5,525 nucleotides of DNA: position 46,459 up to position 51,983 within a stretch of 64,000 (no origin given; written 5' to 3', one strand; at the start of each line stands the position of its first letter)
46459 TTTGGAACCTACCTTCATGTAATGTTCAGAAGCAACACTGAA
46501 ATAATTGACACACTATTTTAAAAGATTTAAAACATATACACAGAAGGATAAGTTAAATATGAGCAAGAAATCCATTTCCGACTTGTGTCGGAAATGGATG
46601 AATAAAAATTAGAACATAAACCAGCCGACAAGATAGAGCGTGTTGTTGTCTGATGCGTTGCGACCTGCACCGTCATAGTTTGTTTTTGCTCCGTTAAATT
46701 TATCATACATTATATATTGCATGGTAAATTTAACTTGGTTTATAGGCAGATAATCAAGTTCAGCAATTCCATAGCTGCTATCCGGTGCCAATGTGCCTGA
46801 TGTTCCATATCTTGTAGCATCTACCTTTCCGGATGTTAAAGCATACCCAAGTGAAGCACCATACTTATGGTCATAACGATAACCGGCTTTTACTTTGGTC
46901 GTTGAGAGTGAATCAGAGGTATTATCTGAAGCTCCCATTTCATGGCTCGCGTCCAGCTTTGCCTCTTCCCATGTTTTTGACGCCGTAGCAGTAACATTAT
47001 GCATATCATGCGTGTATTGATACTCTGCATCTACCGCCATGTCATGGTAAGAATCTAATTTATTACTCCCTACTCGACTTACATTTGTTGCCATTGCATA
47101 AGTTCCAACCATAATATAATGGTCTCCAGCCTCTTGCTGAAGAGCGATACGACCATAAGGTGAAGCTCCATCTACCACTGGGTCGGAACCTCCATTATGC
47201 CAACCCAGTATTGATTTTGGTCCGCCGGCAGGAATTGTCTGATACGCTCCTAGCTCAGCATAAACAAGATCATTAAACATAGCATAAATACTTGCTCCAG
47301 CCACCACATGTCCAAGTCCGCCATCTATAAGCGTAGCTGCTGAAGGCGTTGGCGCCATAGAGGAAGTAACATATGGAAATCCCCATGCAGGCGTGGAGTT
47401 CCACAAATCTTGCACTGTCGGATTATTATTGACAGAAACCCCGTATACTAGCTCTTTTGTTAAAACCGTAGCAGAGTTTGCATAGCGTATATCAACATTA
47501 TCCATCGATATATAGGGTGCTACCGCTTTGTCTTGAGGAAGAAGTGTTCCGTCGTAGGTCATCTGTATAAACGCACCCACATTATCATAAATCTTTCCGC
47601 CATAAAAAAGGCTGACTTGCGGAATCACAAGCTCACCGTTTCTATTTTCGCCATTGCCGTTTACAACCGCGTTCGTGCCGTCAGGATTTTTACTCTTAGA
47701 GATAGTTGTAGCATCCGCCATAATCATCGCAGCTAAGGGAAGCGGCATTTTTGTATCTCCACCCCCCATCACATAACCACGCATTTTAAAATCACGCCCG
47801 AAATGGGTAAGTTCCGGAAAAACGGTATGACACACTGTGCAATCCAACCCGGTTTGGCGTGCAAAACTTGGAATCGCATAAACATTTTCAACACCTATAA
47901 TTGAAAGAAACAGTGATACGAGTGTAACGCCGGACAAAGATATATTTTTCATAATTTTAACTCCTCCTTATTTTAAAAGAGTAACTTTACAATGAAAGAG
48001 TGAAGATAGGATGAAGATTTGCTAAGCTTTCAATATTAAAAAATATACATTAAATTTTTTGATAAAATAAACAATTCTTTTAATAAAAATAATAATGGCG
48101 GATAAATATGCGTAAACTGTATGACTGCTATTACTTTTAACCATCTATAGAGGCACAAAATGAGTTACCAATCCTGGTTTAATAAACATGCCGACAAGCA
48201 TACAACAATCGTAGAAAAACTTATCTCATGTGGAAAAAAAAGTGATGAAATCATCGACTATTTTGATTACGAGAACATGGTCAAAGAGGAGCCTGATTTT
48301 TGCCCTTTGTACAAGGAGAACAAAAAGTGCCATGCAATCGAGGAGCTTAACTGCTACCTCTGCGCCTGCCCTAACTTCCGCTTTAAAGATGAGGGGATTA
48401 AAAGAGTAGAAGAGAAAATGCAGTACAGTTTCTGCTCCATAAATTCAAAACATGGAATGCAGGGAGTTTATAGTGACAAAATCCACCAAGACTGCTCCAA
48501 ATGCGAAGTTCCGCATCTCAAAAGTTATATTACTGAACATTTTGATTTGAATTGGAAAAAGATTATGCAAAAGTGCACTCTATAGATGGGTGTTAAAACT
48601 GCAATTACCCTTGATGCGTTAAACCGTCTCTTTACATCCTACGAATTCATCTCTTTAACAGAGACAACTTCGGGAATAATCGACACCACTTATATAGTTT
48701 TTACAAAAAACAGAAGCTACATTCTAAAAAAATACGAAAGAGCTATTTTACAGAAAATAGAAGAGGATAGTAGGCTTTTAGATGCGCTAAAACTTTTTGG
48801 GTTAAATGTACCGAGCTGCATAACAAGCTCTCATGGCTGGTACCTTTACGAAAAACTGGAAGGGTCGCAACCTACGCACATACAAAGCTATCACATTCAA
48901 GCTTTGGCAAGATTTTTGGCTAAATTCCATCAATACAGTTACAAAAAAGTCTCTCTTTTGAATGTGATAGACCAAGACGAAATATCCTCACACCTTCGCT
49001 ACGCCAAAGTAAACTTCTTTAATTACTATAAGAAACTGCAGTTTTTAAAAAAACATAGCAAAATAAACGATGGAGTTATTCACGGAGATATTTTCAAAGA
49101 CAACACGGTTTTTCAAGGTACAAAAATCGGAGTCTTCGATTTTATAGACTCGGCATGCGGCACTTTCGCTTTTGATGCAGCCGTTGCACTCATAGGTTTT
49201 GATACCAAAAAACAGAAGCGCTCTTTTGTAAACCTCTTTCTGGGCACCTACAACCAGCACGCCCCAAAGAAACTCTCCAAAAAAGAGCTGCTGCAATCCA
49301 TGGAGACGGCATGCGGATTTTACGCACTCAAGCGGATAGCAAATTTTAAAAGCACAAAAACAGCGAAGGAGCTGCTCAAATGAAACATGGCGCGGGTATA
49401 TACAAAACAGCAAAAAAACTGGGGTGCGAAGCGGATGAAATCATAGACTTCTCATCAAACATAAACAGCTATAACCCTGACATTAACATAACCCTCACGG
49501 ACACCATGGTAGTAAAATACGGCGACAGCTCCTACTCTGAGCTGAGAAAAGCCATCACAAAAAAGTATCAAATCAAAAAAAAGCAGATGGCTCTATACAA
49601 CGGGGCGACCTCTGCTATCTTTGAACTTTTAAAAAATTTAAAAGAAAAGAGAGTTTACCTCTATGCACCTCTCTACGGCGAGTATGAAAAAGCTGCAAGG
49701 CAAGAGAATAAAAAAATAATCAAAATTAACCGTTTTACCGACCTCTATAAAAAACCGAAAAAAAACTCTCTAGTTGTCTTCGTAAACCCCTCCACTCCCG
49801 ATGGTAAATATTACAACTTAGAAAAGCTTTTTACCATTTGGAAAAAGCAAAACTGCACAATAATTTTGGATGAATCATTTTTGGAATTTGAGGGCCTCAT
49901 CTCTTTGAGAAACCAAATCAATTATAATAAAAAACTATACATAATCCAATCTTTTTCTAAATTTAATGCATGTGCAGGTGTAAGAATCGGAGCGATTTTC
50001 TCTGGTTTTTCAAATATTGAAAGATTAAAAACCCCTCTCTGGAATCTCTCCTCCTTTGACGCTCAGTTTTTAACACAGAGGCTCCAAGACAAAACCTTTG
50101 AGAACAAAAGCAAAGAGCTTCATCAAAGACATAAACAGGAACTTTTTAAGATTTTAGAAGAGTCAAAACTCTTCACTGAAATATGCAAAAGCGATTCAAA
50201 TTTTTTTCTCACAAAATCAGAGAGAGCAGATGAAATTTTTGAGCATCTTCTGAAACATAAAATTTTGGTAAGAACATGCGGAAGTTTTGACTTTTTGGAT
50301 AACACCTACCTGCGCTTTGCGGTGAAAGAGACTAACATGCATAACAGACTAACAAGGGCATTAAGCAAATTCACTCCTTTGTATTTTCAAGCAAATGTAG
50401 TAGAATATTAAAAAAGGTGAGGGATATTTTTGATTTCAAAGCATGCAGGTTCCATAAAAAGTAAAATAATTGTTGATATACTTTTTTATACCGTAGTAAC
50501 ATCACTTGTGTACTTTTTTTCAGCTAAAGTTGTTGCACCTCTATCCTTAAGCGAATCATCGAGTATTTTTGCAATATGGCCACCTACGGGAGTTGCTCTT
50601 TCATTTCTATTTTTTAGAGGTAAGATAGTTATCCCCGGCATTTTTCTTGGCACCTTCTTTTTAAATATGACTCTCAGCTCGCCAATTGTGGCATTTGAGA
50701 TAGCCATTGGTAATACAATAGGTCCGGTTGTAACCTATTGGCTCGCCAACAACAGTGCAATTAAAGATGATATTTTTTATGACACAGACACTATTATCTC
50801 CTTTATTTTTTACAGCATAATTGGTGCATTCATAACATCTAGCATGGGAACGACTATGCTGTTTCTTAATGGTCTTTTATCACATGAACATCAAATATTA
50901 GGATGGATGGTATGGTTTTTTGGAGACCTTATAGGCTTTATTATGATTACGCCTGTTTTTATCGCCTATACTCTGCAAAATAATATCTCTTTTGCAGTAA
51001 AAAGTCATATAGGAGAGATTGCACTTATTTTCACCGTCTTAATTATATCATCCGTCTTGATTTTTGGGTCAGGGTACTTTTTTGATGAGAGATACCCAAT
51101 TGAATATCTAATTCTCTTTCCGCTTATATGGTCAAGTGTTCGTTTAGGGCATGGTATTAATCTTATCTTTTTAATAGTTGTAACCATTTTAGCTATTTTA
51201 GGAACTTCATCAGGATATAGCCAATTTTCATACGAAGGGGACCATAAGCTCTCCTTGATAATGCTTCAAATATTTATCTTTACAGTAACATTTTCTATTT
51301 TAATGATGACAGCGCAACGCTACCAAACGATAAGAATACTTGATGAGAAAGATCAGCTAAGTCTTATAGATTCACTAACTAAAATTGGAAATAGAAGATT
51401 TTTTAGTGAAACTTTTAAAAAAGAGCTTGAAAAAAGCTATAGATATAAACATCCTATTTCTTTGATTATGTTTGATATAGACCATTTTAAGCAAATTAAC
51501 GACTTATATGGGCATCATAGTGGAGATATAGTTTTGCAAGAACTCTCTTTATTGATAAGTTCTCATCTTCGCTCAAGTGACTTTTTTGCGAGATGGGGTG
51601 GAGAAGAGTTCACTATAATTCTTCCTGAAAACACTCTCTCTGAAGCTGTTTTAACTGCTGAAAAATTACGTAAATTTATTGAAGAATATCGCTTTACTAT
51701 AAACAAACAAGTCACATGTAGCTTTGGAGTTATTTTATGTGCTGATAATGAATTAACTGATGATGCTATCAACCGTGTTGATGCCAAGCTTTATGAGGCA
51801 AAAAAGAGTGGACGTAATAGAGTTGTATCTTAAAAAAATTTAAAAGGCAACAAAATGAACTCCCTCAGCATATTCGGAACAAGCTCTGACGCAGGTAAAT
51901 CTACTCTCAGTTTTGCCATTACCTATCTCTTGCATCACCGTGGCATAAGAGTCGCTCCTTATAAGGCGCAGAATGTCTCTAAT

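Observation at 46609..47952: Cyc2-type iron-oxidase cytochrome-porin in a sulfur/hydrogen oxidiser lineage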

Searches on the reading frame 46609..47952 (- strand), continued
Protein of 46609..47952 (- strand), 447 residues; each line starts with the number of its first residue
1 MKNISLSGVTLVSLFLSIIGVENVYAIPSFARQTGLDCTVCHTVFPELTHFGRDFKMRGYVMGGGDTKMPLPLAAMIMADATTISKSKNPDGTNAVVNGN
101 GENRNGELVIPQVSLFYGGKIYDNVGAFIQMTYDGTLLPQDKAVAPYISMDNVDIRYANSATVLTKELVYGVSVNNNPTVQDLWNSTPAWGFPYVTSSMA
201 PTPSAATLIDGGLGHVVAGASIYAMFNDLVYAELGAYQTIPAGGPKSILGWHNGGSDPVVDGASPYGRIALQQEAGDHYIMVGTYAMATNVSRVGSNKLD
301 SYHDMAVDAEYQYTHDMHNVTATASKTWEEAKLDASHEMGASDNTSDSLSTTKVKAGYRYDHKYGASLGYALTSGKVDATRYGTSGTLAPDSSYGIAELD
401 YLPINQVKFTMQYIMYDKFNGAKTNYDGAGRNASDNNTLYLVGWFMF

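Call 59: find_encoding_contigs(protein=P0007, flank=8000, max_places=2)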
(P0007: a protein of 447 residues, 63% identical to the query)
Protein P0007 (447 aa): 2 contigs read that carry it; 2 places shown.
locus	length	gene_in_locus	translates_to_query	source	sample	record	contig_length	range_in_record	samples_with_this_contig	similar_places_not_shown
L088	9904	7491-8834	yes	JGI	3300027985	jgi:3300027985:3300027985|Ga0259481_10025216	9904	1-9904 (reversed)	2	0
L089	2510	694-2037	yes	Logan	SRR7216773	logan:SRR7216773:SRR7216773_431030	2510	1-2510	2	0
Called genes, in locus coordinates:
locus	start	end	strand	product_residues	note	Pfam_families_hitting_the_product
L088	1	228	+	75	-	?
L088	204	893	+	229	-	PF00117:GATase, PF07722:Peptidase_C26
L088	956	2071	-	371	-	PF02412:TSP_3 (faint), PF00691:OmpA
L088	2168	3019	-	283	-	PF01734:Patatin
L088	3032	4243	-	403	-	PF12704:MacB_PCD, PF02687:FtsX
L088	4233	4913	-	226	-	PF00005:ABC_tran, PF02463:SMC_N (faint), PF13304:AAA_21 (faint)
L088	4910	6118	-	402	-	PF25917:BSH_RND, PF25919:BSH_CusB (faint), PF25973:BSH_CzcB, PF25876:HH_MFP_RND (weak), PF25944:Beta-barrel_RND (weak), PF25954:Beta-barrel_RND_2, PF25990:Beta-barrel_YknX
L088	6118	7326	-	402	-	PF02321:OEP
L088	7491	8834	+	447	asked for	-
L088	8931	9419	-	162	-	PF14358:DUF4405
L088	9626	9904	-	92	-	?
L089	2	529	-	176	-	?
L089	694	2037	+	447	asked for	-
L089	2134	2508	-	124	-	?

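Call 60: find_encoding_contigs(protein=P0022, flank=8000, max_places=2)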
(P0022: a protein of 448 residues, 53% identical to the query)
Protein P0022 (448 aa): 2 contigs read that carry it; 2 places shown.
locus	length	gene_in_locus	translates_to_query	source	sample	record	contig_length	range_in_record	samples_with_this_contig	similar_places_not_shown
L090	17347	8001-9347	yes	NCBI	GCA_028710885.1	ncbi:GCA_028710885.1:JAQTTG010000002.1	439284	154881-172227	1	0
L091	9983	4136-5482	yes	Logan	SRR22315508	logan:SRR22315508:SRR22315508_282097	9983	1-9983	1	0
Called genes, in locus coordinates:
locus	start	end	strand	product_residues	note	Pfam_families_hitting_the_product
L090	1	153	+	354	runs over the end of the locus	PF10555:MraY_sig1 (faint), PF00953:Glycos_transf_4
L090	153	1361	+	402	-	PF08245:Mur_ligase_M, PF02875:Mur_ligase_C (weak)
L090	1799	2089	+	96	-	-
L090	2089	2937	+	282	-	PF02424:ApbE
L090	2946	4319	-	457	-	PF22335:Cas10-Cmr2_palm2 (faint), PF00989:PAS, PF08448:PAS_4, PF13426:PAS_9, PF08447:PAS_3, PF00990:GGDEF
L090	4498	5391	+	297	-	PF13194:DUF4010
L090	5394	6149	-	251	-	PF00669:Flagellin_N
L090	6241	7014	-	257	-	PF14559:TPR_19 (weak)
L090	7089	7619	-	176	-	PF03748:FliL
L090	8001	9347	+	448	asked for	-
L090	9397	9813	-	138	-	-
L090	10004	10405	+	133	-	-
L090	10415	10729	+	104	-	-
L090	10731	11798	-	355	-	PF01594:AI-2E_transport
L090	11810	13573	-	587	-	PF00664:ABC_membrane, PF00005:ABC_tran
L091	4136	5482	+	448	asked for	-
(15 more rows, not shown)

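Call 78: search_protein_representatives(protein=window:46609-47952:-)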
Query: 447 residues. Proteins with E-value up to 0.001 (for the whole library): 2876; up to 1e-10: 1107; up to 1e-30: 418. The best 150 are listed.
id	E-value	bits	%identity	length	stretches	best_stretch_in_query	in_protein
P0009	1.4e-179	614.5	66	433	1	1-447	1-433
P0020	3.6e-145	501.1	55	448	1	20-447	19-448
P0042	2.6e-116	406.0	50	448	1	12-447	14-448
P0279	6.9e-98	345.3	46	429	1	1-447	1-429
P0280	2.1e-97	343.7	46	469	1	12-447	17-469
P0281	4.8e-95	335.9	45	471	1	9-447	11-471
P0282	2.4e-94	333.6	45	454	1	15-447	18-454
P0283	5.9e-92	325.7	45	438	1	15-447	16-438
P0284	1.2e-91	324.7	44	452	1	9-447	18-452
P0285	3.1e-91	323.4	44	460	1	12-447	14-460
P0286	3.4e-91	323.2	45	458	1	22-447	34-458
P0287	4.4e-90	319.6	44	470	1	16-447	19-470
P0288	1.4e-89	317.9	46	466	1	12-446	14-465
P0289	1.8e-89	317.6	45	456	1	11-447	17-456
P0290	5.4e-88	312.7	47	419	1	12-447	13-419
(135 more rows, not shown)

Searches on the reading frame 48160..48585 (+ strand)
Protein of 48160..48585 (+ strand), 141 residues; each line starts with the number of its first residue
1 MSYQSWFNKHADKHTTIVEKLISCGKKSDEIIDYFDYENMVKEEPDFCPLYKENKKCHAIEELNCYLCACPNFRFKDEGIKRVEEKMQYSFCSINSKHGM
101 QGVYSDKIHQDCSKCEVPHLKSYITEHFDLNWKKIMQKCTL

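Call 3: search_protein_families(library=pfam, proteins=[window:48160-48585:+], max_evalue=0.1)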
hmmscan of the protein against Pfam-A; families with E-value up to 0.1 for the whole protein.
window:48160-48585:+ (141 aa): 1 family
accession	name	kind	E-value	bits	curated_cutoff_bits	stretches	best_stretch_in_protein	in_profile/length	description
PF04071.17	zf-like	-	0.025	14.9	27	0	56-122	14-62/82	Cysteine-rich small domain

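Call 4: search_protein_families(library=ncbifam, proteins=[window:48160-48585:+], max_evalue=0.1)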
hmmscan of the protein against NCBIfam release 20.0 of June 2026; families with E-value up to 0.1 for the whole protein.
window:48160-48585:+ (141 aa): 0 families

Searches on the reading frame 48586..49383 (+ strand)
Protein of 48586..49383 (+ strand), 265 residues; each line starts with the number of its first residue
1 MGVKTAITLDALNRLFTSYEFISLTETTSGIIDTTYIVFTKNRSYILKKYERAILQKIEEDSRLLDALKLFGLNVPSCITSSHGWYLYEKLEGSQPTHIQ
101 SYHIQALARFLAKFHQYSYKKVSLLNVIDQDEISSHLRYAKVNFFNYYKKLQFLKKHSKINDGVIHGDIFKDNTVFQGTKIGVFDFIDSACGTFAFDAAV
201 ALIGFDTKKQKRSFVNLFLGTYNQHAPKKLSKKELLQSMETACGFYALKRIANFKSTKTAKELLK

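Call 3: search_protein_families(library=pfam, proteins=[window:48586-49383:+], max_evalue=0.1)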
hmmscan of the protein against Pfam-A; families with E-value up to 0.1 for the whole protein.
window:48586-49383:+ (265 aa): 2 families
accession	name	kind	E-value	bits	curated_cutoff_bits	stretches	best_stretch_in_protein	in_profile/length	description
PF01636.29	APH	-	3.1e-21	76.7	23.2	1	25-210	3-218/239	Phosphotransferase enzyme family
PF03881.20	Fructosamin_kin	-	4.4e-05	23.3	22.4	1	19-119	17-119/288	Fructosamine kinase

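Call 4: search_protein_families(library=ncbifam, proteins=[window:48586-49383:+], max_evalue=0.1)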
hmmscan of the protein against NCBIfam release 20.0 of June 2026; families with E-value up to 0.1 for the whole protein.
window:48586-49383:+ (265 aa): 8 families
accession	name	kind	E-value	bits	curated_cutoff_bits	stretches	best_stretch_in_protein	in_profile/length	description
NF003558.0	PRK05231.1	equivalog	5.6e-26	91.3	271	1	1-263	1-294/322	homoserine kinase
TIGR00938.1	thrB_alt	equivalog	2.4e-16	59.9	255.9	1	1-259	1-289/307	homoserine kinase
TIGR02721.1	ycfN_thiK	equivalog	5.5e-08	32.3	299.45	1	26-220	3-203/256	thiamine kinase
NF007620.0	PRK10271.1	equivalog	8.3e-07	28.9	206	1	11-218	14-217/274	thiamine kinase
TIGR02906.1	spore_CotS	subfamily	0.00037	19.5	172.7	1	80-158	67-141/314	CotS family spore coat protein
NF008738.0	PRK11768.1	equivalog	0.0006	19.3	194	1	88-236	107-268/327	serine/threonine protein kinase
TIGR03724.2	arch_bud32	equivalog_domain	0.0059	16.1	125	0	162-200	104-146/193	KEOPS complex kinase/ATPase Bud32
TIGR02172.1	Fb_sc_TIGR02172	paralog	0.065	13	228.2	1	94-202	88-193/226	TIGR02172 family protein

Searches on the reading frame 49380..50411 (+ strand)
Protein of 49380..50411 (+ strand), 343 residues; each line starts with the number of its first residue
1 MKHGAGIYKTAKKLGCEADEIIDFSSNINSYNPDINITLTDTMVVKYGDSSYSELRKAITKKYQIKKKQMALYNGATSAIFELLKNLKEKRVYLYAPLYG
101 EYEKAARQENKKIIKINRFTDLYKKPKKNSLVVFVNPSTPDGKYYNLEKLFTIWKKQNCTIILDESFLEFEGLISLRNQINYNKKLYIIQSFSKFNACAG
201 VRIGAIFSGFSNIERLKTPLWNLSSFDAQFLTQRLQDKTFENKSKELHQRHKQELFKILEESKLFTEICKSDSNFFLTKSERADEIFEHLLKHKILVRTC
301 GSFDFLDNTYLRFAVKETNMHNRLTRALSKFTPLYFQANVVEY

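Call 3: search_protein_families(library=pfam, proteins=[window:49380-50411:+], max_evalue=0.1)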
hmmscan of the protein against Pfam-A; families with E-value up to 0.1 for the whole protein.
window:49380-50411:+ (343 aa): 1 family
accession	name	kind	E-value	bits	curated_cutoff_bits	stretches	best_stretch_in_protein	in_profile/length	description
PF00155.27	Aminotran_1_2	-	5.6e-28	98.6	19.7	1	21-319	3-352/361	Aminotransferase class I and II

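Call 4: search_protein_families(library=ncbifam, proteins=[window:49380-50411:+], max_evalue=0.1)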
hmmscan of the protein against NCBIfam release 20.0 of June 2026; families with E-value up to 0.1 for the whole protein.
window:49380-50411:+ (343 aa): 32 families (the best 25 are shown)
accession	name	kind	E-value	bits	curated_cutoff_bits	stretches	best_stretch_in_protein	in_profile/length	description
TIGR01140.1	L_thr_O3P_dcar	equivalog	2.3e-64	217.6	290.55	1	3-328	1-330/331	threonine-phosphate decarboxylase CobD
NF006225.0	PRK08354.1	equivalog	8.3e-40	137.1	288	1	15-331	10-315/318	putative aminotransferase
TIGR01141.1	hisC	equivalog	1.2e-38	132.9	276.55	1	8-330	10-348/349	histidinol-phosphate transaminase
NF005915.1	PRK07908.1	equivalog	1.5e-27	96.9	360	1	19-328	12-331/332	Rv2231c family histidinol phosphate aminotransferase CobC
NF005021.0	PRK06425.1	equivalog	7.3e-24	84.5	353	1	1-331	2-330/335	histidinol-phosphate aminotransferase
NF053748.1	bifunc_CobBC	exception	2.4e-18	65.9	950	1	19-328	480-796/797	bifunctional hydrogenobyrinic acid a,c-diamide synthase/histidinol phosphate aminotransferase CobBC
NF003496.0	PRK05166.1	equivalog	2.3e-15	56.3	540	1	5-331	22-369/373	histidinol-phosphate transaminase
NF002877.0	PRK03317.1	equivalog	4.3e-15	55.4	409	1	101-309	129-349/374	histidinol-phosphate transaminase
NF006580.0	PRK09105.1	subfamily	4.4e-14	52.1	444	1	46-297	77-339/375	pyridoxal phosphate-dependent aminotransferase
NF041364.1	GntC_guanitoxin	equivalog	5.5e-13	48.5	415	1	52-330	39-352/356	guanitoxin biosynthesis PLP-dependent (S)-gamma-hydroxy-L-arginine cyclodehydratase GntC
NF051461.1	pyoverd_PtaA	equivalog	4.5e-12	45.4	500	1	46-298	65-329/359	pyoverdine biosynthesis transaminase PtaA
NF002878.0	PRK03321.1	subfamily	1.7e-11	43.4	374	2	129-301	146-324/352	histidinol-phosphate transaminase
NF005744.0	PRK07568.1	subfamily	1.2e-10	40.8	389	1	38-209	53-250/398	pyridoxal phosphate-dependent aminotransferase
NF006014.0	PRK08153.1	equivalog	2.4e-10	39.8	510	1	127-327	155-359/370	pyridoxal phosphate-dependent aminotransferase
NF041091.1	asp_aminotase_Arch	equivalog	1.4e-09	37.3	550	1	44-324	57-368/376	aspartate aminotransferase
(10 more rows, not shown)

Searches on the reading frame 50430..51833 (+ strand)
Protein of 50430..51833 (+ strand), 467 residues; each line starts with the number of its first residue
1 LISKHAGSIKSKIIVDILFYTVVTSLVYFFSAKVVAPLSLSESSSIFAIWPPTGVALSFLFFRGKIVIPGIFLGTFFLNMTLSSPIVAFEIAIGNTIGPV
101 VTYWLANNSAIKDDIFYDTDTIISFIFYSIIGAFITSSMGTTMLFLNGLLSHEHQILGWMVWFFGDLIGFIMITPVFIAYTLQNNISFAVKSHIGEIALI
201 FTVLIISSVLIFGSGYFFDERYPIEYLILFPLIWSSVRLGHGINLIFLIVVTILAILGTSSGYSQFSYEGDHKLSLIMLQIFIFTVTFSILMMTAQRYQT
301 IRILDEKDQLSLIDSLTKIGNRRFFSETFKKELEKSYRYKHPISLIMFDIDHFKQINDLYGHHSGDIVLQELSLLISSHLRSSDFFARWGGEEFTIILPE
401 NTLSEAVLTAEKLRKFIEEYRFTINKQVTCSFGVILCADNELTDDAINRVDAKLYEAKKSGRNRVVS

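Call 24: search_protein_families(library=pfam, proteins=[window:50430-51833:+], max_evalue=0.001)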
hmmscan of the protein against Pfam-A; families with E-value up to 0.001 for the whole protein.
window:50430-51833:+ (467 aa): 3 families
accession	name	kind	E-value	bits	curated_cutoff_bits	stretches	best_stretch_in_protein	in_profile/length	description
PF00990.26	GGDEF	-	2.2e-45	154.8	23.8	1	312-464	2-161/161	Diguanylate cyclase, GGDEF domain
PF05231.19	MASE1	-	7.1e-29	101.3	29.8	1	25-295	6-293/299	MASE1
PF22335.1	Cas10-Cmr2_palm2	-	0.00057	20.4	27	0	390-465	58-132/133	Cas10/Cmr2, second palm domain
